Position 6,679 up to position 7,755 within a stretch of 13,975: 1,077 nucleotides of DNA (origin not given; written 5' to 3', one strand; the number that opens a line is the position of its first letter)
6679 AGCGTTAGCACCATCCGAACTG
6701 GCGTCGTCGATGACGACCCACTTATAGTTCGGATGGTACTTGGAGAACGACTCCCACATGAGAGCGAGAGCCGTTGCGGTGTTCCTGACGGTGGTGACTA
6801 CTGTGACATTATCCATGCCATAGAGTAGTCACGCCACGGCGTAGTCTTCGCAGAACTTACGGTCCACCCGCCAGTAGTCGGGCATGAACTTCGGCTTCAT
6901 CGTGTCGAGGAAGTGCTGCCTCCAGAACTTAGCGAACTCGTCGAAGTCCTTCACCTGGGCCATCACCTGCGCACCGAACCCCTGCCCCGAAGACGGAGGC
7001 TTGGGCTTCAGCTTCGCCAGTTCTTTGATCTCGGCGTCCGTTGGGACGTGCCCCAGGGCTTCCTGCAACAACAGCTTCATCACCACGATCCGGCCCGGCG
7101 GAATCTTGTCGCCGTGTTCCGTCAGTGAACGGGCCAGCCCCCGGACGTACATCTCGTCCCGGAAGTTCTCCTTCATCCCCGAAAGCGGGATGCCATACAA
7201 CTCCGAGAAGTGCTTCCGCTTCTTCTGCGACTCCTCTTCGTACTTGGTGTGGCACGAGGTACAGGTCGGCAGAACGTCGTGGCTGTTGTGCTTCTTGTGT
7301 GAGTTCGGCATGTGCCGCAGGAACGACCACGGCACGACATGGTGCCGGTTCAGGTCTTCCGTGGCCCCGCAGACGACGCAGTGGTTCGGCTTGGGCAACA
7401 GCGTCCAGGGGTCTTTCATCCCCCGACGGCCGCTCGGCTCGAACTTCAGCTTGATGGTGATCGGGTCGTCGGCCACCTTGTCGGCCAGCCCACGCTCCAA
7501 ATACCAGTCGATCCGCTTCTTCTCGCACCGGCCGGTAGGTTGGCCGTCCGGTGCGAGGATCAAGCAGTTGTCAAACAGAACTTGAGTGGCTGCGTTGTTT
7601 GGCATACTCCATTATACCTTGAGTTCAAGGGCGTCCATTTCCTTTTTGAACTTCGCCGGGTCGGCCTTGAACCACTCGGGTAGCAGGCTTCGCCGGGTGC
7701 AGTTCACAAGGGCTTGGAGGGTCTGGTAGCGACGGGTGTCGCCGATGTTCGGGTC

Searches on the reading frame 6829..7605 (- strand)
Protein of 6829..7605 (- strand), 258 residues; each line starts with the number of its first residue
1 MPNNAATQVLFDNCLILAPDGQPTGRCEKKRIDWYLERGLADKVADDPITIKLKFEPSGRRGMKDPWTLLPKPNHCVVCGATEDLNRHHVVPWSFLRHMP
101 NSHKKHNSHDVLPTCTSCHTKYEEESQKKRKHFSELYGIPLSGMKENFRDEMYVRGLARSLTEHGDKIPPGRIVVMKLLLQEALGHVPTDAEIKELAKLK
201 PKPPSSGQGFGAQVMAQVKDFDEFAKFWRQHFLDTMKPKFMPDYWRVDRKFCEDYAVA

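Call 3: search_protein_families(library=pfam, proteins=[window:6829-7605:-], max_evalue=0.01)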
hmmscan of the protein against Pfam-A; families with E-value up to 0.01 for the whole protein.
window:6829-7605:- (258 aa): 2 families
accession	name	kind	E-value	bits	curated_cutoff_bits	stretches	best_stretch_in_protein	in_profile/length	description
PF06147.18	DUF968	-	0.00042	20.8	27.8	1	57-143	82-159/171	Protein of unknown function (DUF968)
PF01844.29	HNH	-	0.0046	17.5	21.4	1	76-123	1-45/47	HNH endonuclease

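Call 5: search_protein_families(library=phrogs, proteins=[window:6829-7605:-], max_evalue=0.01)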
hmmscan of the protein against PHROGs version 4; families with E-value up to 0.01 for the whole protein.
window:6829-7605:- (258 aa): 4 families
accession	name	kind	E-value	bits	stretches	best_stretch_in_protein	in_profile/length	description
phrog_8446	-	DNA, RNA and nucleotide metabolism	6e-05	23.8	1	73-128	140-201/211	HNH endonuclease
phrog_8048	-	DNA, RNA and nucleotide metabolism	9.5e-05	22.7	1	74-141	177-243/273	HNH endonuclease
phrog_1588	-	unknown function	0.0034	18.2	1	75-139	38-101/132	-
phrog_1271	-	DNA, RNA and nucleotide metabolism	0.0079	16.6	1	74-132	267-325/361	HNH endonuclease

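Call 6: search_protein_families(library=padloc, proteins=[window:6829-7605:-], max_evalue=0.01)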
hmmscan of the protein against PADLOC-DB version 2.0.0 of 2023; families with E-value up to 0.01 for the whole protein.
window:6829-7605:- (258 aa): 0 families

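Call 7: search_protein_families(library=ncbifam, proteins=[window:6829-7605:-], max_evalue=0.01)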
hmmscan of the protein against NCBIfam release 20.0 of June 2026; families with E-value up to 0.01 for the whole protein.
window:6829-7605:- (258 aa): 1 family
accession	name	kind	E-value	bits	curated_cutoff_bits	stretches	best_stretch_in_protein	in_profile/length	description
NF040563.1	guided_IscB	equivalog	0.00017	20.8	175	0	74-161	193-274/314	RNA-guided endonuclease IscB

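Call 57: search_solved_structures(query=A4, max_evalue=1, show_alignments=1)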
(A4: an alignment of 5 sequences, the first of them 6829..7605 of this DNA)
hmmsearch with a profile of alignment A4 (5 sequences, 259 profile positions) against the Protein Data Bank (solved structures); distinct sequences matched with E-value up to 1: 1.
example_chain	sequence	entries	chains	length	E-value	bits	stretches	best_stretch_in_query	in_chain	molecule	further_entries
1mky_A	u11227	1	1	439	0.76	12.4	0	172-252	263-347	Probable GTP-binding protein engA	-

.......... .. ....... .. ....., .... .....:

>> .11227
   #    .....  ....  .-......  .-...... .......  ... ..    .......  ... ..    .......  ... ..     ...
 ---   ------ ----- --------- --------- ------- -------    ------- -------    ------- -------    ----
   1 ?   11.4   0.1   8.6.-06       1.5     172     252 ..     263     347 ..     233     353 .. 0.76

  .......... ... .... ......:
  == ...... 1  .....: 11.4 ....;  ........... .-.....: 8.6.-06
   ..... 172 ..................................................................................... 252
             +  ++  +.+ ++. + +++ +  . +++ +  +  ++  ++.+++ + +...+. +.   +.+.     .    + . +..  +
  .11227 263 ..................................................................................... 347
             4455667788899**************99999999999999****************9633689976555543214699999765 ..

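Call 65: find_homologous_proteins(query=A4)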
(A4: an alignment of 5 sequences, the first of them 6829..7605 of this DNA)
Query A4 (5 sequences) (258 aa, profile of the alignment): 375 proteins with E <= 0.001 among 5101 candidates; the best 120 are listed.
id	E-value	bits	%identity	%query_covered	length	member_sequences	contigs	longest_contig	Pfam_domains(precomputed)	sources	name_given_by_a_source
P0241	5.3e-141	487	100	100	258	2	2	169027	-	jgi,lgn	jgi:hypothetical protein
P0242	8.2e-140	483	67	100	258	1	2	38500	-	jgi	jgi:hypothetical protein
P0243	1.5e-135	469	70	99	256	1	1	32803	-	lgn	-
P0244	1.1e-132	459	76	99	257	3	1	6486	-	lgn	-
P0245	1.0e-129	450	48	98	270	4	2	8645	-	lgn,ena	-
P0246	3.0e-125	435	42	93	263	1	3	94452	-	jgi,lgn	-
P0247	8.3e-106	371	45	93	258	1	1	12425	-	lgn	-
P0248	6.0e-105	368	41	94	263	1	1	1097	-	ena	-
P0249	7.7e-105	368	46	94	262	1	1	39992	PF01844.30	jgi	jgi:hypothetical protein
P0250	1.1e-104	368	44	94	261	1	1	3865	PF01844.30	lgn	-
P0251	1.7e-104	367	44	94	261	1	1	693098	-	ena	-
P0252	1.9e-103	364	45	94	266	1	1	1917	-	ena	-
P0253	2.0e-103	363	45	94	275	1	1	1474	-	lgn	-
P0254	4.6e-103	362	45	98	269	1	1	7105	-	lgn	-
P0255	6.0e-103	362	52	99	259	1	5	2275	-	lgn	-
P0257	1.1e-102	361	46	94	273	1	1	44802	PF01844.30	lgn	-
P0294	1.5e-95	338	40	96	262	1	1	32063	PF01844.30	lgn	-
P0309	6.6e-92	326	43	94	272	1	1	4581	PF01844.30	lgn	-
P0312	1.9e-91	324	41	94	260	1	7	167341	-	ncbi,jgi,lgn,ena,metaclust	jgi:hypothetical protein|metaclust:\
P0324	1.3e-89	318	42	93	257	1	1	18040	PF01844.30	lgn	-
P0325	1.4e-89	318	44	96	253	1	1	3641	PF01844.30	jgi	-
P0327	2.6e-89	317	42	96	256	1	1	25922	PF01844.30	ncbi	-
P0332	1.4e-86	308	42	94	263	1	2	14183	PF01844.30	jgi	jgi:exonuclease 3'-5' domain-containing protein 2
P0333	7.0e-85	303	39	93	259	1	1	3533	PF01844.30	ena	-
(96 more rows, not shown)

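Call 66: find_encoding_contigs(protein=P0251, flank=10000, max_places=1)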
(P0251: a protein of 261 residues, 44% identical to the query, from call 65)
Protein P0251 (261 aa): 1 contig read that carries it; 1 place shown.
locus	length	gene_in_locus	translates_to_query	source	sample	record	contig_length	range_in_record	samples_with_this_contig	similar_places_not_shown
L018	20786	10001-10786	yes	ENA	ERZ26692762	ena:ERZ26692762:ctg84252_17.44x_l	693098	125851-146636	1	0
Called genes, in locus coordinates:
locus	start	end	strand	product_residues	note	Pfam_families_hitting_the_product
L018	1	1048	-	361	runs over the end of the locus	PF03747:ADP_ribosyl_GH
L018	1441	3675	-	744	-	-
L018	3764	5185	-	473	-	PF08804:gp32 (faint)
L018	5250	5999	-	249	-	-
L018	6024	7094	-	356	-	-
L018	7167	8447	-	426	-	PF00750:tRNA-synt_1d (faint)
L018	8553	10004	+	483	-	PF00270:DEAD, PF04851:ResIII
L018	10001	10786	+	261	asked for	-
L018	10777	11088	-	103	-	-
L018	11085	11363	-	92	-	-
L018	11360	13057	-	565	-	PF00004:AAA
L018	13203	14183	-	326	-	PF13671:AAA_33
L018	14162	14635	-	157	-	PF01467:CTP_transf_like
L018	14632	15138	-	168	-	PF02464:CinA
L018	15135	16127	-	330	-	PF02463:SMC_N (faint), PF00005:ABC_tran, PF13304:AAA_21 (faint)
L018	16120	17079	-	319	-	PF00528:BPD_transp_1 (weak)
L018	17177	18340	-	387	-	-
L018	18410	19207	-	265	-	-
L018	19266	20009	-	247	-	-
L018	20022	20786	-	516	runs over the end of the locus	PF00691:OmpA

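Call 67: find_encoding_contigs(protein=P0312, flank=10000, max_places=1)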
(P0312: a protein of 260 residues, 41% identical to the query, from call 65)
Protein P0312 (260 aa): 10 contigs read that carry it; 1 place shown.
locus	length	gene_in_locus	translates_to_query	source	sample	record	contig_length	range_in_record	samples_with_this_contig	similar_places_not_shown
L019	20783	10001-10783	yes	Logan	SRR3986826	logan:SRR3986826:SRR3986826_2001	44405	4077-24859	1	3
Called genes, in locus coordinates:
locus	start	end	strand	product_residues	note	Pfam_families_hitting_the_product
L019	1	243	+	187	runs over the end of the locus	-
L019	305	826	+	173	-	PF18894:PhageMetallopep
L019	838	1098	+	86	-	-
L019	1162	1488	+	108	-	-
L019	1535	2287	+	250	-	PF00557:Peptidase_M24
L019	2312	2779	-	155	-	-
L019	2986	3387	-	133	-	-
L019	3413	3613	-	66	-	-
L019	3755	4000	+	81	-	-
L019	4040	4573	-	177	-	-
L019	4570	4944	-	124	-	-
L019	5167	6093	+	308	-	-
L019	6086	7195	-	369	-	PF03747:ADP_ribosyl_GH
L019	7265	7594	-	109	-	-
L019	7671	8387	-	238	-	-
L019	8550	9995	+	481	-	PF00270:DEAD, PF04851:ResIII, PF00271:Helicase_C (faint)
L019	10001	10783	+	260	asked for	-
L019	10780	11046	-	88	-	-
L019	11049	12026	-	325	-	PF13671:AAA_33 (faint), PF00702:Hydrolase (faint), PF08645:PNK3P, PF13242:Hydrolase_like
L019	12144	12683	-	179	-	PF02464:CinA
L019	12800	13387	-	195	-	PF12694:cpYpsA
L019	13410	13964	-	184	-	PF13302:Acetyltransf_3, PF13420:Acetyltransf_4 (weak)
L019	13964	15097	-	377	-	PF01041:DegT_DnrJ_EryC1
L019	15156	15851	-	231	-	-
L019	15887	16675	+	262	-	-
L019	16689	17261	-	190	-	-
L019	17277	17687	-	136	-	-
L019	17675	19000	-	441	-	PF00476:DNA_pol_A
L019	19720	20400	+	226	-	-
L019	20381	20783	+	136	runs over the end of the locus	-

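Call 72: search_protein_families(library=ncbifam, proteins=[L018:14162-14635:-, L018:14632-15138:-, L018:17177-18340:-, L019:12800-13387:-], max_evalue=0.001)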
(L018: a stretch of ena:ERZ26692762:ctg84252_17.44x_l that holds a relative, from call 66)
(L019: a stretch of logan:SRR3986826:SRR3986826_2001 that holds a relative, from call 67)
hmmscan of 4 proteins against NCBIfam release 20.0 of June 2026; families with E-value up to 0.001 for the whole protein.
L018:14162-14635:- (157 aa): 6 families
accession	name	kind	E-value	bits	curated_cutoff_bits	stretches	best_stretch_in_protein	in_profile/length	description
TIGR02199.1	rfaE_dom_II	equivalog_domain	2.1e-20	73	181.5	1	4-129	14-141/144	D-glycero-beta-D-manno-heptose 1-phosphate adenylyltransferase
NF008454.0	PRK11316.1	equivalog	2.1e-17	62.9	521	1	5-132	344-473/475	bifunctional D-glycero-beta-D-manno-heptose-7-phosphate kinase/D-glycero-beta-D-manno-heptose 1-phosphate adenylyltransferase HldE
TIGR00125.1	cyt_tran_rel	domain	5.2e-16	58.6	27.7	1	4-66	2-61/65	adenylyltransferase/cytidyltransferase family protein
TIGR01518.1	g3p_cytidyltrns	equivalog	1.1e-12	48.2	165.4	1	5-125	2-121/125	glycerol-3-phosphate cytidylyltransferase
NF001985.0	PRK00777.1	subfamily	2.1e-07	31.1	104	1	7-64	10-66/157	pantetheine-phosphate adenylyltransferase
NF002250.0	PRK01170.1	subfamily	4.1e-05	23.2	489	1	5-78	4-75/322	bifunctional pantetheine-phosphate adenylyltransferase/NTP phosphatase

L018:14632-15138:- (168 aa): 5 families
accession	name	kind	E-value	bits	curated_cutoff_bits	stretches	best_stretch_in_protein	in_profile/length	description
NF001813.0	PRK00549.1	equivalog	1.6e-24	86.7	379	1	9-134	262-388/414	competence/damage-inducible protein A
TIGR00199.1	PncC_domain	subfamily_domain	7.5e-22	78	68.9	1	10-126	1-118/149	nicotinamide-nucleotide amidohydrolase family protein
NF002975.0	PRK03661.1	equivalog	1.9e-21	76.4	212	1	8-162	11-160/164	nicotinamide-nucleotide amidase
NF002972.0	PRK03657.1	equivalog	3.9e-14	52.7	201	1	7-116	21-131/175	2-oxo-tetronate isomerase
TIGR00200.1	cinA_nterm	subfamily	1.1e-12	47.4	243.15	1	9-132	264-386/414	CinA family nicotinamide mononucleotide deamidase-related protein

L018:17177-18340:- (387 aa): 3 families
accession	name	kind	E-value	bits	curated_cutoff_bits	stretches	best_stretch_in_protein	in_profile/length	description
TIGR03427.1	ABC_peri_uca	equivalog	4.1e-36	124.8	333.9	1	70-364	7-291/328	putative urea ABC transporter substrate-binding protein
TIGR01728.1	SsuA_fam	subfamily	7.9e-13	48.3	163.5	1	114-269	40-197/290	aliphatic sulfonate ABC transporter substrate-binding protein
TIGR01729.1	taurine_ABC_bnd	equivalog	4.7e-06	26.2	304.25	1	161-269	88-194/300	taurine ABC transporter substrate-binding protein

L019:12800-13387:- (195 aa): 0 families

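Call 84: find_encoding_contigs(protein=P0241, flank=10000, max_places=2)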
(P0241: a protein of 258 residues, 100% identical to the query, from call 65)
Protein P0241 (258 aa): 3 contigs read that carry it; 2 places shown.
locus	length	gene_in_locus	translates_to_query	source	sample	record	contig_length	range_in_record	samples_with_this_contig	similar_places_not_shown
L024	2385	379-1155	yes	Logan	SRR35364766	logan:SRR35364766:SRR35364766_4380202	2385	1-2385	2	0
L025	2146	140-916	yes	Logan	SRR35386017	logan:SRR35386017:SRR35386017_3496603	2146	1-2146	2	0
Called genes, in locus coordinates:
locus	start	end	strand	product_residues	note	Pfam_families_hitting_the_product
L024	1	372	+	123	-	?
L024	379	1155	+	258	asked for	-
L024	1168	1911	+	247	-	PF00535:Glycos_transf_2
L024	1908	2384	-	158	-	?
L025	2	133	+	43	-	?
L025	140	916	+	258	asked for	-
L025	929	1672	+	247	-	PF00535:Glycos_transf_2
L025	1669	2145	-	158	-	?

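Call 86: search_dna_similar(query=window:6829-7605:-, collection=phages, mode=protein, max_rows=8, max_evalue=0.001)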
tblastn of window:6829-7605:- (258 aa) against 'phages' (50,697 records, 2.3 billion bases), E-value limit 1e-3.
Records with a match: 3; places in all: 3; records where one place covers at least 80% of the query: 3.
Best place of each record, by identity: <60% 3.
By first word of the organism name: uncultured 3.
By host as written in the record: - 3.
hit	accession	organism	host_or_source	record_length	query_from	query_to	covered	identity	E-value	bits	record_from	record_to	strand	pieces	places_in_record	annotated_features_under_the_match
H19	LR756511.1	uncultured phage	metagenomic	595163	3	249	96%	39.8%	9e-57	201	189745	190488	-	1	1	record has no annotation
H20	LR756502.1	uncultured phage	metagenomic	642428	10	250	93%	33.1%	6e-41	155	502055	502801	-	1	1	record has no annotation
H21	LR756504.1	uncultured phage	metagenomic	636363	11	249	93%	33.2%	3e-41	155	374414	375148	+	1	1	record has no annotation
